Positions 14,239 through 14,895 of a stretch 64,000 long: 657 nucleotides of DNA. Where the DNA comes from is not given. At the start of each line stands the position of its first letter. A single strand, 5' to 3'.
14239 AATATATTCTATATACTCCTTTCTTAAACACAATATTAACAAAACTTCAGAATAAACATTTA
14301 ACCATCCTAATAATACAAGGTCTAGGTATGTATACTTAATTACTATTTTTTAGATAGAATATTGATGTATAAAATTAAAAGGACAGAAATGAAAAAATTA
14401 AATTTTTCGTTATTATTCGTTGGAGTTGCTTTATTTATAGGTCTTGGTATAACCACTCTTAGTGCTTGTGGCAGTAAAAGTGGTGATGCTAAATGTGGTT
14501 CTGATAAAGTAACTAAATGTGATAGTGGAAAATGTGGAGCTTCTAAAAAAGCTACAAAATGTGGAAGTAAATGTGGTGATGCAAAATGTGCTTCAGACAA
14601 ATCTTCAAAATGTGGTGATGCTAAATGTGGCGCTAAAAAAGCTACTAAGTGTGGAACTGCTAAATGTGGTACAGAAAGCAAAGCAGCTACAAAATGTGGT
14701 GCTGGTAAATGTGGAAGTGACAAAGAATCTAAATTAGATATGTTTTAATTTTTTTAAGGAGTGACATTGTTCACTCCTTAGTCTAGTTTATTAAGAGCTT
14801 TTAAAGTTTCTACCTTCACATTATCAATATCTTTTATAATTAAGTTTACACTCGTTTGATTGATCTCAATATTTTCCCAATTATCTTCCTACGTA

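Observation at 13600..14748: Tandem pair of Cys/Lys-rich KCG/KCD-repeat lipoproteins resembling HvfA/MNIO-type RiPP precursors, with no modifying enzyme nearby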

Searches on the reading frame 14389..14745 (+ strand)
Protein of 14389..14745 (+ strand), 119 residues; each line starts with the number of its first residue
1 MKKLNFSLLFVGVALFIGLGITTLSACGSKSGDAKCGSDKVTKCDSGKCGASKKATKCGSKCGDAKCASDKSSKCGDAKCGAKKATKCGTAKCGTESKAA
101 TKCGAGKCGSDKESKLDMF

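Call 6: search_protein_families(library=ncbifam, proteins=[window:14389-14745:+], max_evalue=10)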
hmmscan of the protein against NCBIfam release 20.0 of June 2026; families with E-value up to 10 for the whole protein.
window:14389-14745:+ (119 aa): 2 families
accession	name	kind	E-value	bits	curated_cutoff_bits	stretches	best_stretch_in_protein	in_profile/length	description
NF050137.2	KCGExKCG_twice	domain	2.7e-09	36.5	19.5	6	86-111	2-29/29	HvfA family oxazolone/thioamide-modified RiPP metallophore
NF050188.1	OxThioModRiPPHvfA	equivalog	0.12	13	95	1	73-110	48-95/96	oxazolone/thioamide-modified RiPP metallophore HvfA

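Call 7: search_protein_families(library=pfam, proteins=[window:14389-14745:+], max_evalue=10)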
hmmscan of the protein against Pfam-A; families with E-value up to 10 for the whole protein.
window:14389-14745:+ (119 aa): 0 families

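Call 8: find_encoding_contigs(protein=window:14389-14745:+, flank=10000, max_places=10)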
Protein window:14389-14745:+ (119 aa): no gene with exactly this product is on record in the collection.

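Call 10: find_homologous_proteins(query=window:14389-14745:+, max_evalue=0.001)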
Query window:14389-14745:+ (119 aa): 52 proteins with E <= 0.001 among 187 candidates.
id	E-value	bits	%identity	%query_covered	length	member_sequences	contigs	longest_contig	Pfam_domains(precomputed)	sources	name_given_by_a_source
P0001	2.6e-13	68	55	77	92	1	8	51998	-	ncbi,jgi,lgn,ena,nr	ncbi:MAG: hypothetical protein AUK54_07400 [Helicobacteraceae bacterium CG2_30_36_10]|nr:MAG: hypoth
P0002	2.8e-12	65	54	79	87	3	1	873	-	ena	-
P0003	7.8e-12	63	54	79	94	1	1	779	-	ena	-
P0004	9.8e-12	63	56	81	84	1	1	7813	-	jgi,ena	-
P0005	1.3e-11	62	49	81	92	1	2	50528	-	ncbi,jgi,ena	jgi:uncharacterized low-complexity protein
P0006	1.7e-11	62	53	79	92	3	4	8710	-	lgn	-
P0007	1.9e-11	62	53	79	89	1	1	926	-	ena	-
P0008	3.6e-11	61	48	81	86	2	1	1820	-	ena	-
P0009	4.7e-11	61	56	70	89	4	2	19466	-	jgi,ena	-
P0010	2.1e-10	59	51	78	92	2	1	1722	-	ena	-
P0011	2.3e-10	58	47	40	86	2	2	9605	-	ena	-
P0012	2.4e-10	58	50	79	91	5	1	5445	-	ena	-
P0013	4.7e-10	57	51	79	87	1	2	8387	-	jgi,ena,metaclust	metaclust:\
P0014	5.3e-10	57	51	78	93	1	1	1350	-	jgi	-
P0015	1.3e-9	56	52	78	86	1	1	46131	-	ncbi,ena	-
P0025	6.8e-8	50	52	81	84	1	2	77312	-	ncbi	ncbi:hypothetical protein [Sulfurimonas sp.]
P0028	1.3e-7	50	44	92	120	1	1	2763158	-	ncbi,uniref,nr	ncbi:hypothetical protein GJV85_12375 [Sulfurimonas aquatica]|uniref:Low-complexity protein n=1 Tax=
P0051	1.7e-4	39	49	70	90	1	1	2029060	-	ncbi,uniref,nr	ncbi:HvfA family oxazolone/thioamide-modified RiPP metallophore [Sulfurimonas paralvinellae]|uniref:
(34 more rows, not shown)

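Call 12: find_encoding_contigs(protein=P0028, flank=10000, max_places=3)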
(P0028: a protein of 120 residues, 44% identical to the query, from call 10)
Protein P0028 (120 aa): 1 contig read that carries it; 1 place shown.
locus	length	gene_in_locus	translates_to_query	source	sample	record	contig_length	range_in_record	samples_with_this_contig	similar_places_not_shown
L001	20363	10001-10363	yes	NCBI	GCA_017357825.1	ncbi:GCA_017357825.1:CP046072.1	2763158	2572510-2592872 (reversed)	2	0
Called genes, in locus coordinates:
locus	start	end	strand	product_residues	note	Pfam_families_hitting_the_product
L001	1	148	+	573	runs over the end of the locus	PF00873:ACR_tran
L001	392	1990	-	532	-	-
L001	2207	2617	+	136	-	-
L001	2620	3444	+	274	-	PF25917:BSH_RND (weak), PF25973:BSH_CzcB, PF25954:Beta-barrel_RND_2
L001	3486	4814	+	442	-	PF03448:MgtE_N, PF00571:CBS (faint), PF01769:MgtE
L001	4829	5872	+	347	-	PF01595:CNNM, PF00571:CBS (weak)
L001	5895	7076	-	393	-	PF00070:Pyr_redox (faint), PF07992:Pyr_redox_2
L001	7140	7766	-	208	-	-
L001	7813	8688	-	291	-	PF00892:EamA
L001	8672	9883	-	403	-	PF00375:SDF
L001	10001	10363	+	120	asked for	-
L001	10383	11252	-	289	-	PF23023:Anti-Pycsar_Apyc1, PF00753:Lactamase_B, PF12706:Lactamase_B_2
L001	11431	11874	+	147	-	PF07681:DoxX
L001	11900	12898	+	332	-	PF09982:LpxR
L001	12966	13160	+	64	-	-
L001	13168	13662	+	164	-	PF13618:Gluconate_2-dh3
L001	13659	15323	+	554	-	PF01266:DAO (weak), PF13450:NAD_binding_8 (faint), PF00732:GMC_oxred_N, PF05199:GMC_oxred_C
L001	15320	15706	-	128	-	PF13115:YtkA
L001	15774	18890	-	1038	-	PF00873:ACR_tran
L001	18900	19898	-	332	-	PF25919:BSH_CusB, PF25973:BSH_CzcB, PF25954:Beta-barrel_RND_2, PF25989:YknX_C (weak)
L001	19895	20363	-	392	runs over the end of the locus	PF02321:OEP (weak)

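Call 13: find_encoding_contigs(protein=P0001, flank=10000, max_places=3)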
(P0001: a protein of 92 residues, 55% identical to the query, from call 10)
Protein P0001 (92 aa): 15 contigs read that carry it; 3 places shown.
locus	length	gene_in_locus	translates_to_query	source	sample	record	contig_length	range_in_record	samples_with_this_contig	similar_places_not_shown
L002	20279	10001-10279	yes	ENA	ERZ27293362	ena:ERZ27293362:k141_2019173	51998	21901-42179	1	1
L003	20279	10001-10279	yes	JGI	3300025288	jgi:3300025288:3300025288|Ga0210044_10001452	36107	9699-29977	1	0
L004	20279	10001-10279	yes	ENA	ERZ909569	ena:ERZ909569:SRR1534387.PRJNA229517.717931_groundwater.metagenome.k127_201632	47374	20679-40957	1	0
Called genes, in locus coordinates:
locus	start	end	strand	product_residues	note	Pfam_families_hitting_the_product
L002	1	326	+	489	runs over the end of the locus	PF07992:Pyr_redox_2 (weak)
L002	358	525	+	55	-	-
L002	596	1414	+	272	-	PF01327:Pep_deformylase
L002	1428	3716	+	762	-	PF00512:HisKA, PF02518:HATPase_c, PF00072:Response_reg, PF01627:Hpt (weak)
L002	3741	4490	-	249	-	PF00072:Response_reg, PF00486:Trans_reg_C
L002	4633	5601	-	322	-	PF06189:5-nucleotidase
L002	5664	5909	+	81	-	PF01541:GIY-YIG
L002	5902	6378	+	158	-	PF02639:DUF188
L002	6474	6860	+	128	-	PF01625:PMSR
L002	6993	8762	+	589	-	PF02624:YcaO, PF18381:YcaO_C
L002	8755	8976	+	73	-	PF09905:VF530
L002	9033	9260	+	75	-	-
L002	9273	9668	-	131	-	PF00702:Hydrolase, PF13419:HAD_2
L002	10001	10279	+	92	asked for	-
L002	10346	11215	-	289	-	PF23023:Anti-Pycsar_Apyc1, PF00753:Lactamase_B, PF12706:Lactamase_B_2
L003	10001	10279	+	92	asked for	-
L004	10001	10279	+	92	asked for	-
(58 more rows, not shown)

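Call 23: find_related_loci(query=A2, collection=genome_contigs, flank=10000)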
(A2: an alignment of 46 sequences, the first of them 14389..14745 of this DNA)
Query A2 (119 aa) in genome_contigs; peptide patterns used: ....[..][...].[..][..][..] (x = any residue, [..] = any of these).
600 stretches matched a pattern (row limit reached: there are more); 16 encode a relative of the query (tblastn E <= 1e-3); 16 distinct loci.
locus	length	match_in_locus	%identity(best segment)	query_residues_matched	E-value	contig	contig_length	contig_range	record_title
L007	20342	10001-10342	50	1-110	2e-19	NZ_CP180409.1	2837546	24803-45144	Sulfurimonas sp. CS5 chromosome, complete genome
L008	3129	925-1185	51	1-84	3e-15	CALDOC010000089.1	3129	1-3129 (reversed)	MAG TPA_asm: uncultured Sulfurimonas sp. isolate ERR2206789_bin.17_CONCOCT_v1.1_MAG genome assembly, contig: ERZ890810.1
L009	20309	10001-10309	41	1-108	2e-13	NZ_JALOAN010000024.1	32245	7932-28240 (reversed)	MAG: Sulfurimonas sp. isolate SO_2017_LW2 bin 16 scaffold_3061_c1_LW138R_2017, whole genome shotgun sequence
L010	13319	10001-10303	56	1-114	3e-12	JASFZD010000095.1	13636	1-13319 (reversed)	MAG: Sulfurimonas sp. isolate MAY_MAG_00016 ALL_000000004529, whole genome shotgun sequence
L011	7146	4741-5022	55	1-110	1e-10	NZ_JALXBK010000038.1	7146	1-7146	MAG: Sulfurimonas sp. isolate T2_metabat2_scaf2bin.095 T2_NODE_17562_length_7146_cov_22.869782, whole genome shotgun seq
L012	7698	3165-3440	47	1-119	4e-10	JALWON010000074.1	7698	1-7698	MAG: Sulfurimonas sp. isolate M2_maxbin2_scaf2bin.176 M2_NODE_15318_length_7698_cov_4.686039, whole genome shotgun seque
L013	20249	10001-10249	50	1-114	1e-9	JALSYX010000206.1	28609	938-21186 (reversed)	MAG: Sulfurimonas sp. isolate S012_metabat1_scaf2bin.044_VB S012_NODE_725_length_28609_cov_4.443333, whole genome shotgu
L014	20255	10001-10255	52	1-93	2e-9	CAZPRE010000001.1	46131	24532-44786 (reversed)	MAG TPA_asm: uncultured Sulfurimonas sp. isolate SRP191223_co2_297 genome assembly, contig: NODE_165_length_46131_cov_7.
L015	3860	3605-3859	39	1-109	4e-8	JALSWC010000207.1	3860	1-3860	MAG: Sulfurimonas sp. isolate S011_metabat2_scaf2bin.037 S011_NODE_5233_length_3860_cov_72.038843, whole genome shotgun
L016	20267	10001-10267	46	1-83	7e-8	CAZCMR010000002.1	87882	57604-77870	MAG TPA_asm: uncultured Sulfurimonas sp. isolate binchicken_co36_136 genome assembly, contig: NODE_120_length_87882_cov_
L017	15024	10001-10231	43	1-110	1e-7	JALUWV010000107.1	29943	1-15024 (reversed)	MAG: Sulfurimonas sp. isolate 131-447_maxbin2_scaf2bin.111 131-447_scaffold_771_c1, whole genome shotgun sequence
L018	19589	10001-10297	52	1-112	3e-7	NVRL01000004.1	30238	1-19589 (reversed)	MAG: Sulfurimonas sp. isolate NORP168 Contig_source1382A_3601, whole genome shotgun sequence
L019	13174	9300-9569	47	1-110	8e-7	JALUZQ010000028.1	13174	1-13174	MAG: Sulfurimonas sp. isolate 132-544_metabat1_scaf2bin.019_VB 132-544_scaffold_1340_c1, whole genome shotgun sequence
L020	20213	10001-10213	42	19-96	5e-6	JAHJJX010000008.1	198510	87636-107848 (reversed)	MAG: bacterium isolate Modern_marine_rock_biofilm.mb.55 Modern_marine_rock.mb.55_k141_82022, whole genome shotgun sequen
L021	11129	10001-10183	47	43-114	1e-5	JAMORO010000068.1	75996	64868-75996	MAG: Sulfurimonas sp. isolate 4561-380_metabat2_scaf2bin.045 4561-380_scaffold_53_c1, whole genome shotgun sequence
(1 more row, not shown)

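Call 29: search_dna_similar(query=window:14389-14745:+, collection=plasmids, mode=protein, max_evalue=1, max_rows=30)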
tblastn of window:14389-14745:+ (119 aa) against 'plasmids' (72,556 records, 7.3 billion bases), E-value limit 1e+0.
No match.

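Call 37: search_protein_families(library=pfam, proteins=[L016:9001-9885:-, L016:6612-7190:-, L016:3903-4448:-, L016:6385-6615:+, L007:11628-11993:-, L014:1057-1560:+, L014:18439-18807:-, L007:10348-10668:+], max_evalue=0.01)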
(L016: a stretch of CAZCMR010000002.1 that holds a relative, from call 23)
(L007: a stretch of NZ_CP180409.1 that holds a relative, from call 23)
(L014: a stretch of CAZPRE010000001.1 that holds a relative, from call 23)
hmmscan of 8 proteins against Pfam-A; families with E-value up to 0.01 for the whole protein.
L016:9001-9885:- (294 aa): 1 family
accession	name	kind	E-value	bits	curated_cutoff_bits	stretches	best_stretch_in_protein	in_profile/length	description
PF03008.20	DUF234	-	5.7e-09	36.7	22.5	1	150-240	1-95/100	Archaea bacterial proteins of unknown function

L016:6612-7190:- (192 aa): 2 families
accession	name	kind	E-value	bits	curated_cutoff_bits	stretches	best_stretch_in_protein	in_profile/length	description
PF06821.19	Ser_hydrolase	-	1.9e-34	119.5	22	1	16-186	1-170/172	Serine hydrolase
PF12697.13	Abhydrolase_6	-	0.0026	18.9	26.3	0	16-82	1-75/217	Alpha/beta hydrolase family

L016:3903-4448:- (181 aa): 6 families
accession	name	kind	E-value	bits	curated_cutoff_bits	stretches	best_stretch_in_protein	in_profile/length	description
PF13508.13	Acetyltransf_7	-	1e-12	48.7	27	1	55-140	5-84/84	Acetyltransferase (GNAT) domain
PF00583.31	Acetyltransf_1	-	2.1e-12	47.8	20.7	1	34-138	16-116/116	Acetyltransferase (GNAT) family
PF13673.13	Acetyltransf_10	-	1.7e-10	41.4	23.6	1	83-145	49-113/128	Acetyltransferase (GNAT) domain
PF13527.13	Acetyltransf_9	-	2.1e-05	24.9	25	1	88-140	75-126/127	Acetyltransferase (GNAT) domain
PF14542.12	Acetyltransf_CG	-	0.00035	21.1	30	1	92-116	31-55/80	GCN5-related N-acetyl-transferase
PF17013.11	Acetyltransf_15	-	0.0011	18.8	35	1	60-120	45-107/210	Putative acetyl-transferase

L016:6385-6615:+ (76 aa): 0 families

L007:11628-11993:- (121 aa): 1 family
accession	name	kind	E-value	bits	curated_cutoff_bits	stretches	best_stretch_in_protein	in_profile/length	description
PF07295.17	DUF1451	-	2.9e-05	24.7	26.1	1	86-115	111-140/146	Zinc-ribbon containing domain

L014:1057-1560:+ (167 aa): 4 families
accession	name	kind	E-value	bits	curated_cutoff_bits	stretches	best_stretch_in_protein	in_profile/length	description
PF01863.23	YgjP-like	-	2.3e-12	47.8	26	1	89-150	144-204/207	YgjP-like, metallopeptidase domain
PF14186.12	Aida_C2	-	7.9e-05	22.7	25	1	49-160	21-128/146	Axin interactor dorsalisation-associated protein, C-terminal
PF08325.16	WLM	-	9.1e-05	23.1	26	1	110-148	81-119/190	WLM domain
PF10263.15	SprT-like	-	0.0049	17.1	25.6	1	89-141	40-97/108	SprT-like family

L014:18439-18807:- (122 aa): 0 families

L007:10348-10668:+ (106 aa): 0 families

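Call 59: search_protein_families(library=ncbifam, proteins=[P0001, P0028, P0051, L007:10348-10665:+, L014:18442-18807:-], max_evalue=0.01)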
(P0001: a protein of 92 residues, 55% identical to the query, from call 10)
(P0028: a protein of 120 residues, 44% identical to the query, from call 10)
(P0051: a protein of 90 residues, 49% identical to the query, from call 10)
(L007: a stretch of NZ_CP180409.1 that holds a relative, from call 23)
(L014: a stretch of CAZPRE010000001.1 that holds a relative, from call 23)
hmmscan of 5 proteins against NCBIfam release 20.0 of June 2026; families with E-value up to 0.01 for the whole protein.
P0001 (92 aa): 1 family
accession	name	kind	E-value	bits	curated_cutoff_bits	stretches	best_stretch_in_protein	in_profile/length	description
NF050137.2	KCGExKCG_twice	domain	5.9e-07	29.1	19.5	2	60-81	8-28/29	HvfA family oxazolone/thioamide-modified RiPP metallophore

P0028 (120 aa): 1 family
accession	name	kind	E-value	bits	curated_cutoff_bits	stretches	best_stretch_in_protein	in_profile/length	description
NF050137.2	KCGExKCG_twice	domain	0.00085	18.9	19.5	1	28-54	1-27/29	HvfA family oxazolone/thioamide-modified RiPP metallophore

P0051 (90 aa): 1 family
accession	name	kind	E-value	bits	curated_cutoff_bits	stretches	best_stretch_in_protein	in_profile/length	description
NF050137.2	KCGExKCG_twice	domain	1.5e-10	40.6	19.5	3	48-71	5-28/29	HvfA family oxazolone/thioamide-modified RiPP metallophore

L007:10348-10665:+ (106 aa): 0 families

L014:18442-18807:- (122 aa): 1 family
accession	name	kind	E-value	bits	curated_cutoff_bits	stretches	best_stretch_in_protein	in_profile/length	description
NF050137.2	KCGExKCG_twice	domain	5.6e-05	22.7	19.5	1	97-119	8-28/29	HvfA family oxazolone/thioamide-modified RiPP metallophore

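Call 66: predict_structure(alignment_id=A2)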
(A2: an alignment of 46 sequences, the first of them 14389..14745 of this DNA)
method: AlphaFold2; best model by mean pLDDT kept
length: 119 residues; sequences in the alignment: 46
mean_pLDDT: 48.3   pTM: 0.21
mean pLDDT of the five models: 48.3, 46.6, 46.3, 45.8, 43.2
residues with pLDDT >= 90: 1; 70-90: 19; 50-70: 8; < 50: 91
segments of 3 or more residues with pLDDT < 50: 28-107, 109-119
pLDDT, mean of each block of 10 residues (from residue 1): 80 85 56 43 39 37 35 39 38 41 42 45
secondary structure, 60 per line:
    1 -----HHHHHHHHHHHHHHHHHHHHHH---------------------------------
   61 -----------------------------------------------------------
elements in order: H6-27

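Call 68: search_protein_families(library=ncbifam, proteins=[L014:18811-20115:-, L001:15777-18893:-, L001:15323-15706:-, L001:18903-19898:-, L016:10891-12642:+, L010:10344-11213:-], max_evalue=0.00001)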
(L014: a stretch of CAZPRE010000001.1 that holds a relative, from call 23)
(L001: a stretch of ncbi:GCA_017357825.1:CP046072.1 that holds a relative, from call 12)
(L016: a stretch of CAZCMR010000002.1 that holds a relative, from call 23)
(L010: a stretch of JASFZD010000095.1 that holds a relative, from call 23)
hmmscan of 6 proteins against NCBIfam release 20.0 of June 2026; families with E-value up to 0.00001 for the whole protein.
L014:18811-20115:- (435 aa): 12 families
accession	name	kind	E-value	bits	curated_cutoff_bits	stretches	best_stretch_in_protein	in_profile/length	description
TIGR00914.1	2A0601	subfamily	9.2e-105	351.4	701.45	1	2-425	625-1046/1051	CusA/CzcA family heavy metal efflux RND transporter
NF033617.1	RND_permease_2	subfamily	6.1e-43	146.9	1250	1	66-415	668-1008/1009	multidrug efflux RND transporter permease subunit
NF007798.0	PRK10503.1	equivalog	1.2e-35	122.5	1584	1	38-425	655-1033/1040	MdtB/MuxB family multidrug efflux RND transporter permease subunit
NF000282.2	RND_permease_1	subfamily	1.9e-32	112.2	1250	1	86-413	709-1026/1029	multidrug efflux RND transporter permease subunit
TIGR00915.1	2A0602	subfamily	2.8e-30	104.9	940.35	1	90-428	714-1041/1050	efflux RND transporter permease subunit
NF007905.0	PRK10614.1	equivalog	9.6e-30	103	1774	1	71-425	673-1019/1025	multidrug efflux RND transporter permease subunit MdtC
NF007131.0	PRK09577.1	equivalog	8.7e-20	70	1768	1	145-415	764-1023/1045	multidrug efflux RND transporter permease subunit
NF007842.1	PRK10555.1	equivalog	5.1e-19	67.6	1854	1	168-417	791-1029/1036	multidrug efflux RND transporter permease AcrD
NF011706.2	PRK15127.1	equivalog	2e-15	55.8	2150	1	159-426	784-1040/1049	multidrug efflux RND transporter permease subunit AcrB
NF000037.1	RND_perm_OqxB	exception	3.2e-12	45.1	2200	1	218-413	849-1033/1050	multidrug efflux RND transporter permease subunit OqxB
NF007133.0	PRK09579.1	equivalog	3.9e-09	34.7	1763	1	239-414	323-488/1017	multidrug efflux RND transporter permease subunit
NF046001.1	SecDF_plasm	equivalog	7.7e-06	24.2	500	1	246-430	679-862/878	protein translocase subunit SecDF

L001:15777-18893:- (1039 aa): 11 families
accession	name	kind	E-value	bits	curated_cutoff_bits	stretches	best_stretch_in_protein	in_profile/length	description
TIGR00914.1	2A0601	subfamily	8.2e-291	967.4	701.45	1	2-1030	1-1035/1051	CusA/CzcA family heavy metal efflux RND transporter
NF033617.1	RND_permease_2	subfamily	8.2e-124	414.7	1250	1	17-1029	11-1006/1009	multidrug efflux RND transporter permease subunit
NF000282.2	RND_permease_1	subfamily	1.5e-99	334.3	1250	1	15-1028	9-1025/1029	multidrug efflux RND transporter permease subunit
TIGR00915.1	2A0602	subfamily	3.2e-80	270.3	940.35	1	13-1036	8-1034/1050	efflux RND transporter permease subunit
NF007905.0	PRK10614.1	equivalog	6.2e-72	242.7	1774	1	8-1032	5-1010/1025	multidrug efflux RND transporter permease subunit MdtC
NF007798.0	PRK10503.1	equivalog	1e-68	232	1584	1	24-1031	30-1023/1040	MdtB/MuxB family multidrug efflux RND transporter permease subunit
NF007131.0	PRK09577.1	equivalog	2.6e-58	197.6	1768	1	9-1031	4-1023/1045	multidrug efflux RND transporter permease subunit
NF007842.1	PRK10555.1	equivalog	3.9e-51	174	1854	2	11-520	6-517/1036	multidrug efflux RND transporter permease AcrD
NF007133.0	PRK09579.1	equivalog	2.1e-48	164.6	1763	1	11-1029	8-1001/1017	multidrug efflux RND transporter permease subunit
NF000037.1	RND_perm_OqxB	exception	1.1e-46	159.2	2200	2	9-527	6-529/1050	multidrug efflux RND transporter permease subunit OqxB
NF011706.2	PRK15127.1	equivalog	1.4e-42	145.7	2150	1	11-1037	6-1036/1049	multidrug efflux RND transporter permease subunit AcrB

L001:15323-15706:- (128 aa): 0 families

L001:18903-19898:- (332 aa): 14 families
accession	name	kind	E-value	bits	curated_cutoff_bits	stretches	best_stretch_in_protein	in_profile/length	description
NF007303.0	PRK09783.1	subfamily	8.2e-40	136.5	390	1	29-330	102-400/414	copper/silver efflux system membrane fusion protein CusB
TIGR00999.1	8a0102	subfamily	4e-31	108.1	319.3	1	112-322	57-270/271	CzcB/NccB family metal efflux transporter periplasmic adaptor subunit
TIGR01730.1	RND_mfp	subfamily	6e-30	104.3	94.9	1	123-328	112-319/322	efflux RND transporter periplasmic adaptor subunit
NF045680.1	DiMtlExpIhpB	equivalog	2.6e-13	49.7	450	1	146-322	139-314/326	divalent metal ion exporter adaptor subunit IhpB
TIGR00998.1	8a0101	subfamily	1.6e-12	47.1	390.8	1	92-206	154-266/334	EmrA/EmrK family multidrug efflux transporter periplasmic adaptor subunit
NF007132.1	PRK09578.1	equivalog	2.6e-11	42.9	512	1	222-329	267-374/396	MexX/AxyX family multidrug efflux RND transporter periplasmic adaptor subunit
NF000272.2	OqxA_adapt_sub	exception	8.8e-08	31.5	835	0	217-319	265-367/391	multidrug efflux RND transporter periplasmic adaptor subunit OqxA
NF011715.0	PRK15136.1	equivalog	1.2e-07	30.7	563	0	143-196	214-267/390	multidrug efflux MFS transporter periplasmic adaptor subunit EmrA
NF008589.1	PRK11556.1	equivalog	2.5e-07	29.9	391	1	146-321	194-378/392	MdtA/MuxA family multidrug efflux RND transporter periplasmic adaptor subunit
NF011604.1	PRK15030.1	equivalog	3.4e-07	29.6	765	0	224-328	268-373/397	multidrug efflux RND transporter periplasmic adaptor subunit AcrA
NF045904.1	RND-peri-MexE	equivalog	3.9e-07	29.3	714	0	144-323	171-361/390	multidrug efflux RND transporter periplasmic adaptor subunit MexE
NF007362.0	PRK09859.1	equivalog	6.7e-07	28.8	738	1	214-319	254-360/385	multidrug transporter subunit MdtE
NF033834.1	RND_adapt_MexA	exception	1.1e-06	28.1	750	0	223-326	252-356/373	multidrug efflux RND transporter periplasmic adaptor subunit MexA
NF033138.2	RND-peri-MexC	equivalog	3.2e-06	26.5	625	1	216-328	256-369/375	MexC family multidrug efflux RND transporter periplasmic adaptor subunit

L016:10891-12642:+ (583 aa): 1 family
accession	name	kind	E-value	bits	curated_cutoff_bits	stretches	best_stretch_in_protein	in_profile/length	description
NF008730.0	PRK11750.1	equivalog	1.6e-25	88.7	1047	1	309-569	930-1179/1490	glutamate synthase large subunit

L010:10344-11213:- (289 aa): 10 families
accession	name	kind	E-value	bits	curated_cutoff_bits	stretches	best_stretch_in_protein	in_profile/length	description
TIGR02651.1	RNase_Z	equivalog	2e-25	89.5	292.95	2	21-115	2-96/302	ribonuclease Z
NF000801.0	PRK00055.1-3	equivalog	3e-25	88.9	252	2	19-174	2-143/307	ribonuclease Z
NF041851.1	cyc_nuc_deg_phdiest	equivalog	1.3e-22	80.4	400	1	21-288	3-252/253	cyclic nucleotide-degrading phosphodiesterase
NF041257.1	GntH_guanitoxin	equivalog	7.5e-22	77.7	333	1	17-285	11-294/374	guanitoxin biosynthesis MBL fold metallo-hydrolase GntH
NF000805.0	PRK00055.2-3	equivalog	1.6e-13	50.6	416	1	188-289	200-300/307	ribonuclease Z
NF000806.0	PRK00055.2-4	equivalog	1.2e-11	44.4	363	1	19-259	2-245/280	ribonuclease Z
NF000800.0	PRK00055.1-1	equivalog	6.8e-11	41.7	398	0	182-274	198-290/305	ribonuclease Z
NF000804.0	PRK00055.2-1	equivalog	9.5e-07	28.2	402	0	186-260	198-272/306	ribonuclease Z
NF002558.0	PRK02126.1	subfamily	1.7e-06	27.3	315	0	47-101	28-78/345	ribonuclease Z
TIGR02649.1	true_RNase_BN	exception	1.9e-06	27.2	563.7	0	49-115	34-100/304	ribonuclease BN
